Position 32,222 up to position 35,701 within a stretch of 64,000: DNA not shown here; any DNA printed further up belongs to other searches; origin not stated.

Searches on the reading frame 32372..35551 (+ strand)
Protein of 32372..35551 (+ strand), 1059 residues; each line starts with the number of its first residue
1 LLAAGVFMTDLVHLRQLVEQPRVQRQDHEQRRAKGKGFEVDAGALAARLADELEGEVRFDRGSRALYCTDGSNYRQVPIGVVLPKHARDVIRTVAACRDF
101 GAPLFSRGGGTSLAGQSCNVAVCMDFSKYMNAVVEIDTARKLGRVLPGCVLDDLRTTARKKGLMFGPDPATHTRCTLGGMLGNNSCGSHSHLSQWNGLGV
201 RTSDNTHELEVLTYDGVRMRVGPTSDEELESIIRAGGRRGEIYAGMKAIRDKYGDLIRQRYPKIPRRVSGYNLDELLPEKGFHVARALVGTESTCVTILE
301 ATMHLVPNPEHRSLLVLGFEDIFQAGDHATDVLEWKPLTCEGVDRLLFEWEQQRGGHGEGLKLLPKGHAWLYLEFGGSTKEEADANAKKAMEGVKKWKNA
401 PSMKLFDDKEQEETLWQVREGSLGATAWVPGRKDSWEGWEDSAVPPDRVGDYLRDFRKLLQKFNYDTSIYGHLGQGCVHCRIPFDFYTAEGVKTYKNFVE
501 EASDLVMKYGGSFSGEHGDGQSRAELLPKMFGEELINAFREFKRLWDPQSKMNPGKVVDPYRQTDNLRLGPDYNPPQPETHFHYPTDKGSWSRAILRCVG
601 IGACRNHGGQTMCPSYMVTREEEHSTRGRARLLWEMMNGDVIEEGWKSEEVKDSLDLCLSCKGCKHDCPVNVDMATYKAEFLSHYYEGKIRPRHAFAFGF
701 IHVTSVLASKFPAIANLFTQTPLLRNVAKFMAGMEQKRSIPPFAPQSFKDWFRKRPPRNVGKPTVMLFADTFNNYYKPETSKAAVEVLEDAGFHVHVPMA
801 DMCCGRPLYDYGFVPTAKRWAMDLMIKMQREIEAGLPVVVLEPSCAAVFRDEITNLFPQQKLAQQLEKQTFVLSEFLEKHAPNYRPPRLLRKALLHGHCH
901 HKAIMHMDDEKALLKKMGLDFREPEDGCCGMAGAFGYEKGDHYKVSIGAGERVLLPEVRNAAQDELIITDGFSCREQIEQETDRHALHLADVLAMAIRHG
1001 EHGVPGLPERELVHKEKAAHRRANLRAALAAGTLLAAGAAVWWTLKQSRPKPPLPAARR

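Call 69: search_protein_families(library=pfam, proteins=[window:32372-35551:+], max_evalue=0.00001)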
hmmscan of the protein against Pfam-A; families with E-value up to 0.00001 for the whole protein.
window:32372-35551:+ (1059 aa): 5 families
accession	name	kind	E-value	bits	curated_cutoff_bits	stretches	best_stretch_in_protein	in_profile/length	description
PF02913.24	FAD-oxidase_C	-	2.3e-49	168.8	21.2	1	309-557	2-248/248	FAD linked oxidases, C-terminal domain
PF01565.28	FAD_binding_4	-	4.4e-28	98.1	26.4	1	78-220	1-137/139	FAD binding domain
PF02754.22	CCG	-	5.4e-10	39.7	20.6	0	774-849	11-84/85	Cysteine-rich domain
PF13183.11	Fer4_8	-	1.1e-08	35.9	27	1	596-672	3-68/68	4Fe-4S dicluster domain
PF13534.11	Fer4_17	-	2.8e-07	31.4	22.2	1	597-673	1-61/61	4Fe-4S dicluster domain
